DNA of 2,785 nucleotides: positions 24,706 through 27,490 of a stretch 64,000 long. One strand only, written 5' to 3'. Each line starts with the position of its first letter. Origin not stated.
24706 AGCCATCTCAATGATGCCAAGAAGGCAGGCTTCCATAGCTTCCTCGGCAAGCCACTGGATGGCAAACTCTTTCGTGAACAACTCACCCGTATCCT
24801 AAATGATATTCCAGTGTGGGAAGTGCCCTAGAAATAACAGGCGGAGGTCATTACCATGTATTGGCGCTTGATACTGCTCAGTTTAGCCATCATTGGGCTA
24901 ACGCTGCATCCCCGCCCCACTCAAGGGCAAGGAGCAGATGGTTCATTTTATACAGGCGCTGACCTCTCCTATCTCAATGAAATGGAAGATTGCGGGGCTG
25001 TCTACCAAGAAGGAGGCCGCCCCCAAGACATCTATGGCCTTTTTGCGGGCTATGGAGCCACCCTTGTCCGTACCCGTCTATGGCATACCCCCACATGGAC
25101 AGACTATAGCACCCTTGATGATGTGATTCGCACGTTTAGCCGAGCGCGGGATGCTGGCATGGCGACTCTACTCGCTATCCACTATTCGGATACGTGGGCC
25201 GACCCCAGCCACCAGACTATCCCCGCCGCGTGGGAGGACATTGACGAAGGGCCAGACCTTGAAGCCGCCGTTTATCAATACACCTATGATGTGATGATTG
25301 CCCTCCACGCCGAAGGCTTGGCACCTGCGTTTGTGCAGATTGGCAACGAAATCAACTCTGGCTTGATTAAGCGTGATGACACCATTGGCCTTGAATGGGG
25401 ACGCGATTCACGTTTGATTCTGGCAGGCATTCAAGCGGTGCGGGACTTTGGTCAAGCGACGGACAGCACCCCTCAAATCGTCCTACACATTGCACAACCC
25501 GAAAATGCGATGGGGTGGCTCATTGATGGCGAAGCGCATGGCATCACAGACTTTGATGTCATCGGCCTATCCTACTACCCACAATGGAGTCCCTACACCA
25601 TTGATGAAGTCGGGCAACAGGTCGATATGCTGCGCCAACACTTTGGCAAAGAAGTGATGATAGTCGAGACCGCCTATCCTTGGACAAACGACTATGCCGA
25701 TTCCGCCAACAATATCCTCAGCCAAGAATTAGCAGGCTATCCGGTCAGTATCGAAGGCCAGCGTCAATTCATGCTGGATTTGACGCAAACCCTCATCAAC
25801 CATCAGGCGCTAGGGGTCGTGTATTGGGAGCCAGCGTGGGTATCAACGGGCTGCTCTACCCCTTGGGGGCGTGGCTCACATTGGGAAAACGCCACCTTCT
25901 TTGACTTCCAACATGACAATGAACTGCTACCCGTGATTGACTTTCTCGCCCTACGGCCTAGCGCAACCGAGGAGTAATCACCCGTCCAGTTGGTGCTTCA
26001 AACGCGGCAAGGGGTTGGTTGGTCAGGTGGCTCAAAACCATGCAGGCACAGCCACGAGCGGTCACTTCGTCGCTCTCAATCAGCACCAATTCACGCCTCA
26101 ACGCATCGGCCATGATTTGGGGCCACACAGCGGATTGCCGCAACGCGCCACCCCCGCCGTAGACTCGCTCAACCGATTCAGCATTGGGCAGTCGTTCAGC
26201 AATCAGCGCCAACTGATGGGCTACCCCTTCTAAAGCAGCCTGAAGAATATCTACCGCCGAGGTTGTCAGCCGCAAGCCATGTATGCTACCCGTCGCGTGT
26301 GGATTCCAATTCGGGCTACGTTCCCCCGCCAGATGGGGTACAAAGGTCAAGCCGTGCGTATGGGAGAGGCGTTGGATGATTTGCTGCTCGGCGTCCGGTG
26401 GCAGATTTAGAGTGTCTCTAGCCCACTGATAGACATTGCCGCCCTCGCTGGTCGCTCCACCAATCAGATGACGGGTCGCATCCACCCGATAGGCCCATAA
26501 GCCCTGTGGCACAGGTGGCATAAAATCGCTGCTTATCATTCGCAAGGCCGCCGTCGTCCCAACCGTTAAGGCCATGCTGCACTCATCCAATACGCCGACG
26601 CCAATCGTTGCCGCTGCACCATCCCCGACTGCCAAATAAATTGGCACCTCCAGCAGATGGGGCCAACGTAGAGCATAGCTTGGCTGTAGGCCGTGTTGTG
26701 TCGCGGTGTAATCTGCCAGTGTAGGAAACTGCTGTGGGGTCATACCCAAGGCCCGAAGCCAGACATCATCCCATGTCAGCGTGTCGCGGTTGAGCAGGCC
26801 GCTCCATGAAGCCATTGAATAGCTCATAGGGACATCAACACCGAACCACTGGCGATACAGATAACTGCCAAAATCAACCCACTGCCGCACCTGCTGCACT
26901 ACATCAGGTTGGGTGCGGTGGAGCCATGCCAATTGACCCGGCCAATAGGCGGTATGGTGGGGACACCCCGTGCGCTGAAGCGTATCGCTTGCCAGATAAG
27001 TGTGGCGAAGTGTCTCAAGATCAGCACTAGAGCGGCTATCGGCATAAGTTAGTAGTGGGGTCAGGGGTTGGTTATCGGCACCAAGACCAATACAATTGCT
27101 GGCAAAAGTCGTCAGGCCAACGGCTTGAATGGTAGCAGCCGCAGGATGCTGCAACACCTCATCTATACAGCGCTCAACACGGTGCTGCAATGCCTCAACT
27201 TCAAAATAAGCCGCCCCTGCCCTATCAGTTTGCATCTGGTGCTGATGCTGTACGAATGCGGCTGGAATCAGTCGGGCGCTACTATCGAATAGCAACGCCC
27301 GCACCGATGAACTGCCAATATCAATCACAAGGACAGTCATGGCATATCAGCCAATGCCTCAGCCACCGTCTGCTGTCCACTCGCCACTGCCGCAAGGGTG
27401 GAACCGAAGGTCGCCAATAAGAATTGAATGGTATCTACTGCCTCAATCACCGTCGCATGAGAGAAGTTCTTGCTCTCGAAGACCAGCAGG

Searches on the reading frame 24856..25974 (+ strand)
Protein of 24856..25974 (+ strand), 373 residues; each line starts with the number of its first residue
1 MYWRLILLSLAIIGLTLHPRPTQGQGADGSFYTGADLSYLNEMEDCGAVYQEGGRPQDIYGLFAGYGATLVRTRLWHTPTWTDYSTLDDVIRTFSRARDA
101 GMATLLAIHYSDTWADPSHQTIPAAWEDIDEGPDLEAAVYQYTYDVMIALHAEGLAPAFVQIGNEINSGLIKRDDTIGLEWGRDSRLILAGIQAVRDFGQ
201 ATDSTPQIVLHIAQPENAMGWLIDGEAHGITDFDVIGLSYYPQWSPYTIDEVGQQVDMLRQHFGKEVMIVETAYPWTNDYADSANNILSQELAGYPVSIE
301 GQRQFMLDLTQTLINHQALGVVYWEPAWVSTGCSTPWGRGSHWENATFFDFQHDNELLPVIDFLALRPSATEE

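Call 71: search_protein_families(library=pfam, proteins=[window:24856-25974:+], max_evalue=0.001)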
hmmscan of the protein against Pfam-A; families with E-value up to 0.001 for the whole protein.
window:24856-25974:+ (373 aa): 1 family
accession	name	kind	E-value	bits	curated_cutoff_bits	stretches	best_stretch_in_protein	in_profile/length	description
PF07745.19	Glyco_hydro_53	-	1.7e-97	327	24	1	32-363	1-339/340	Glycosyl hydrolase family 53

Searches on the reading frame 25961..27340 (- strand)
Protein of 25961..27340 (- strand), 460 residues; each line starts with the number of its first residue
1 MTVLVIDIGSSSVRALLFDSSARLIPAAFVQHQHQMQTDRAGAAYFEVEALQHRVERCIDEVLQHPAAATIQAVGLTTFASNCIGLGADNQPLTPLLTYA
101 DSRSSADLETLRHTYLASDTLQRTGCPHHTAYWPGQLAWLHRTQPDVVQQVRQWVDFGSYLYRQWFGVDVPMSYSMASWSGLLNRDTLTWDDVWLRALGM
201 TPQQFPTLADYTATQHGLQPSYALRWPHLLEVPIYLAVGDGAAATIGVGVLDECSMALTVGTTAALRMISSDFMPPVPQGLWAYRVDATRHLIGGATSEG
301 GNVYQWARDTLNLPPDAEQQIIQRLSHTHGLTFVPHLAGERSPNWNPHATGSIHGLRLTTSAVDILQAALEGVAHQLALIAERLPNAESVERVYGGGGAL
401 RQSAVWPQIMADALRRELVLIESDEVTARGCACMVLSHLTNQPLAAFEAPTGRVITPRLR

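Call 71: search_protein_families(library=pfam, proteins=[window:25961-27340:-], max_evalue=0.001)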
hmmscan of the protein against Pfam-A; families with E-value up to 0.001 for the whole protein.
window:25961-27340:- (460 aa): 2 families
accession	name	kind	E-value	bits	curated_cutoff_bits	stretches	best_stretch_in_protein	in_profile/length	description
PF00370.27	FGGY_N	-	3.5e-34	118.9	28.8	1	3-247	2-245/245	FGGY family of carbohydrate kinases, N-terminal domain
PF02782.22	FGGY_C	-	1.3e-24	87.5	27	1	257-434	2-193/198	FGGY family of carbohydrate kinases, C-terminal domain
